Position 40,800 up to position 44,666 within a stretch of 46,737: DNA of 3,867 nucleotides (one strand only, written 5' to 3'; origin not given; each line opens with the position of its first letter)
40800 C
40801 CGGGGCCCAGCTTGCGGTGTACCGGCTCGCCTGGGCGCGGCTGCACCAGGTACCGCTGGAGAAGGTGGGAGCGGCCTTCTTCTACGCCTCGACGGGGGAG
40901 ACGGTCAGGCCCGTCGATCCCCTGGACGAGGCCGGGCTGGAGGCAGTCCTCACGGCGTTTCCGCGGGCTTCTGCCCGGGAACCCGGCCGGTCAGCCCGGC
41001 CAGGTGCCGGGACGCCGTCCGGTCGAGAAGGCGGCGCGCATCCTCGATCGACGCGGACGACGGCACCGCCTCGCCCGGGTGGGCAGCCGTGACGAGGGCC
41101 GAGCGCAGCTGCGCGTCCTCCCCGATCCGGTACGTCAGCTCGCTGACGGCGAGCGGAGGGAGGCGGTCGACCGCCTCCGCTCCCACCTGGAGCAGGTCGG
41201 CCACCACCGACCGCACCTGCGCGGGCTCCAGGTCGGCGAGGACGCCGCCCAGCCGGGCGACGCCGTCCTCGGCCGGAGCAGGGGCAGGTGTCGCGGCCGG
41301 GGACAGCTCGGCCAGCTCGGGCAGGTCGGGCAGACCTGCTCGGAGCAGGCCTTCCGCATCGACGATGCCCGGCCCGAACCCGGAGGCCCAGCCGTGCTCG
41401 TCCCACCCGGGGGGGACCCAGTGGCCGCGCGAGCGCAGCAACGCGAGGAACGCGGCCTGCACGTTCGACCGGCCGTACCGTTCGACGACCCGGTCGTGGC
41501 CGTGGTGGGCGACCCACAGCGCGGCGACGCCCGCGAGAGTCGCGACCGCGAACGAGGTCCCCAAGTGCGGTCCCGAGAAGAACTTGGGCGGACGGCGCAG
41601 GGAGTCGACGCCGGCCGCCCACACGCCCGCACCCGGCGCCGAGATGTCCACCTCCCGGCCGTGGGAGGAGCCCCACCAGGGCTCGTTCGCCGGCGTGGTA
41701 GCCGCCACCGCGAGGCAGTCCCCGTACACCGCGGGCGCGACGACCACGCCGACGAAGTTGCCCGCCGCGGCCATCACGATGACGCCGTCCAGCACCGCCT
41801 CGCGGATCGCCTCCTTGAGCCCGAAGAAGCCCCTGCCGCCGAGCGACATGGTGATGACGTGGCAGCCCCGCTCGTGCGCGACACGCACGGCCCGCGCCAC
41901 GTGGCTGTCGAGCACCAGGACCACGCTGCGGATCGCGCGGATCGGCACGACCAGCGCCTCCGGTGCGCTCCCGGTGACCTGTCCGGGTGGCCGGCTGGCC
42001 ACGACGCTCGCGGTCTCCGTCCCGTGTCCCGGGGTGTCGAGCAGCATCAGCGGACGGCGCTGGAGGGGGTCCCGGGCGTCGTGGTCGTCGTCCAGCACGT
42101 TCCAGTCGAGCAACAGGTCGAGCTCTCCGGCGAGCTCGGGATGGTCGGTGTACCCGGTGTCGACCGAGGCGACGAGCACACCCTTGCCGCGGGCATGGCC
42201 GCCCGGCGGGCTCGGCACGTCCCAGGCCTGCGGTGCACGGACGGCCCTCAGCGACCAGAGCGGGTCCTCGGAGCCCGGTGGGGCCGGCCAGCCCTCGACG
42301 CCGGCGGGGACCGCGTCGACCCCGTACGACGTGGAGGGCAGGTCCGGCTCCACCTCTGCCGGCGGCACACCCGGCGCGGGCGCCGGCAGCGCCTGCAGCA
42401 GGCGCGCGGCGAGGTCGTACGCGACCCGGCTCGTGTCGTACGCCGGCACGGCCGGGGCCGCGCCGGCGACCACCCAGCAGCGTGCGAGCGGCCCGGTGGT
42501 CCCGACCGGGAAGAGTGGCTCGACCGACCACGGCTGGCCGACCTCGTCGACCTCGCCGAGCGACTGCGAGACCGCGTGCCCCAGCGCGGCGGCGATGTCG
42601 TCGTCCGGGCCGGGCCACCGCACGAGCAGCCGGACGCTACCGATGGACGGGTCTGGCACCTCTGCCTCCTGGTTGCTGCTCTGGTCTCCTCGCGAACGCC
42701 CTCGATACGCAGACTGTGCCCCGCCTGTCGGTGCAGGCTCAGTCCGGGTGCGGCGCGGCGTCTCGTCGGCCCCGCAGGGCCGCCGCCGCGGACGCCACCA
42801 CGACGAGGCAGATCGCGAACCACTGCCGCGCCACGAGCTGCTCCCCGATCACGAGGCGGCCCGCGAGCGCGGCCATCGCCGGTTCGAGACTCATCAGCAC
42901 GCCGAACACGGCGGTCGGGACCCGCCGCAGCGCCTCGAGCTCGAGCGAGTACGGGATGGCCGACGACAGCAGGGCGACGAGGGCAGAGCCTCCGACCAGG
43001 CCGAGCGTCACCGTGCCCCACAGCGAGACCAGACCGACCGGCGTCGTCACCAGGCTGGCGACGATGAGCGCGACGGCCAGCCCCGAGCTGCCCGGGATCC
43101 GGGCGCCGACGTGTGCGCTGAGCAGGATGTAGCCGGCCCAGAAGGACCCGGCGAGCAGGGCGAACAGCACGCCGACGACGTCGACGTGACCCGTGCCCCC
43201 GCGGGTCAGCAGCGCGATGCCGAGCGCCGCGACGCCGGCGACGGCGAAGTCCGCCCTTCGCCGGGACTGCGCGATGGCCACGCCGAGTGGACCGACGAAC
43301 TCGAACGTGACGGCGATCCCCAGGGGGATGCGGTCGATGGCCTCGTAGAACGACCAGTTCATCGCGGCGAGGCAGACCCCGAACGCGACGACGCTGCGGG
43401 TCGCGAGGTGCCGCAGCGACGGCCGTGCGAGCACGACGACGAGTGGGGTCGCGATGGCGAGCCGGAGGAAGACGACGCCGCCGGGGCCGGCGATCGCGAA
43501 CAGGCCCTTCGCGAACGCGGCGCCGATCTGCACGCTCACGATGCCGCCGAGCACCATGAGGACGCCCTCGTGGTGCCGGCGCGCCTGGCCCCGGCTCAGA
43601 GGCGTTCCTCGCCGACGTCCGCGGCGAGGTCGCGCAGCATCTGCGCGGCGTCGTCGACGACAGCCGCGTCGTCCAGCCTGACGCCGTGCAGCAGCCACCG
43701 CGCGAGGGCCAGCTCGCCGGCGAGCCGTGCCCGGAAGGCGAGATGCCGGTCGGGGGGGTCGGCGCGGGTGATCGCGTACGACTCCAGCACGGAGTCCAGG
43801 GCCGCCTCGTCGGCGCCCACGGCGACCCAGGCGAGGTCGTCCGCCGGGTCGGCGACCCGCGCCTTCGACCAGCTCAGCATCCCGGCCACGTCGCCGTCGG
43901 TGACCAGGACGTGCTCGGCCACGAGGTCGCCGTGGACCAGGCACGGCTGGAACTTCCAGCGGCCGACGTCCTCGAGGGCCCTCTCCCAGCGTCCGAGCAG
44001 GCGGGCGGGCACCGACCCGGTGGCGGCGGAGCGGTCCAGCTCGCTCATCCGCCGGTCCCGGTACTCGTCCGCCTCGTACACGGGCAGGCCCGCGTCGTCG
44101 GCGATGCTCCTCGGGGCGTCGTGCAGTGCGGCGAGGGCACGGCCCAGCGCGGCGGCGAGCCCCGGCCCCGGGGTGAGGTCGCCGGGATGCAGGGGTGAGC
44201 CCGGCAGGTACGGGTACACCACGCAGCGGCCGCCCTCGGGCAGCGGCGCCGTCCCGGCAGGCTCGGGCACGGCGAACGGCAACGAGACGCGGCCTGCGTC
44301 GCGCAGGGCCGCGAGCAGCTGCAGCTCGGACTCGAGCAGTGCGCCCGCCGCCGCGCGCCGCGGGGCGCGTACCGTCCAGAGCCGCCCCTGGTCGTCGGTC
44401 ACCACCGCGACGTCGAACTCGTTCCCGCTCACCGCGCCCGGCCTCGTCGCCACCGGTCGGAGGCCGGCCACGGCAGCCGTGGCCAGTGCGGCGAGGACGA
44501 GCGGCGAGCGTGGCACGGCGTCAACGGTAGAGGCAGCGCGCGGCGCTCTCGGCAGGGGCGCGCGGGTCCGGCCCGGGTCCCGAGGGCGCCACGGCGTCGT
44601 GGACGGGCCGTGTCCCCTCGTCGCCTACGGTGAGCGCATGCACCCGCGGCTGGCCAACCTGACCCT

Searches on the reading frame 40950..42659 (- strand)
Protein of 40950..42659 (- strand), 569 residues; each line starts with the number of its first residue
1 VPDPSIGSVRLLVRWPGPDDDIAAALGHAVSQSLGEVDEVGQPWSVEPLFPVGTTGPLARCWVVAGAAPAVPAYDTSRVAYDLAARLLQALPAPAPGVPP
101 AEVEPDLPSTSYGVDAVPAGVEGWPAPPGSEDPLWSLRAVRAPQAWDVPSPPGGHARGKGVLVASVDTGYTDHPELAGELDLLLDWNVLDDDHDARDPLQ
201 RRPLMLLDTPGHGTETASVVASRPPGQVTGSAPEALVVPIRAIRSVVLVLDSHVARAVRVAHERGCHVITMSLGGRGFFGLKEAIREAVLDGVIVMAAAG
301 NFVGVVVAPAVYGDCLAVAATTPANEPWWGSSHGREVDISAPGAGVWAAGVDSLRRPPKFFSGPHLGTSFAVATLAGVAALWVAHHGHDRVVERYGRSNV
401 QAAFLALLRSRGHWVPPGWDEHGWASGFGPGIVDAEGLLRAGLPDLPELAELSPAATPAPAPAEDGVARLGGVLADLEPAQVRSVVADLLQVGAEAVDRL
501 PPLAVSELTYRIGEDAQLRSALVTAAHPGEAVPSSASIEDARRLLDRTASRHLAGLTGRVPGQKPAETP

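Call 77: search_protein_families(library=pfam, proteins=[window:40950-42659:-], max_evalue=0.0001)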
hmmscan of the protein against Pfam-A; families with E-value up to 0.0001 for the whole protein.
window:40950-42659:- (569 aa): 1 family
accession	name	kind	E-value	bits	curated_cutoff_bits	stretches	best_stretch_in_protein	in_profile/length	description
PF00082.27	Peptidase_S8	-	3.9e-26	92.5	21.8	1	158-386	1-257/288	Subtilase family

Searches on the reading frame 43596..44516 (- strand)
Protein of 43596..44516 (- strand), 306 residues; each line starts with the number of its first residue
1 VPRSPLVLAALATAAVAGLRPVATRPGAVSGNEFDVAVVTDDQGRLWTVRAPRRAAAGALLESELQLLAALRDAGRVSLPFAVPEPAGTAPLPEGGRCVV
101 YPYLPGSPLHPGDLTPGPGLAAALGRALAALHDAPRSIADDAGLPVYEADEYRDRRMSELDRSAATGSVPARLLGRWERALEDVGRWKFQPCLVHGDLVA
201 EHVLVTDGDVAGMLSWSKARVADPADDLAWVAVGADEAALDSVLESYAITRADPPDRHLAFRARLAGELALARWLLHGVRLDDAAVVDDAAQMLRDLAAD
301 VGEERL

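Call 77: search_protein_families(library=pfam, proteins=[window:43596-44516:-], max_evalue=0.0001)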
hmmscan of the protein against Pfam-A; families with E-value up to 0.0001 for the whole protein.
window:43596-44516:- (306 aa): 1 family
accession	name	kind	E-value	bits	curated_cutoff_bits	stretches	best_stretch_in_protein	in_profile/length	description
PF01636.29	APH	-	8.4e-23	81.8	23.2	1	30-251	7-229/239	Phosphotransferase enzyme family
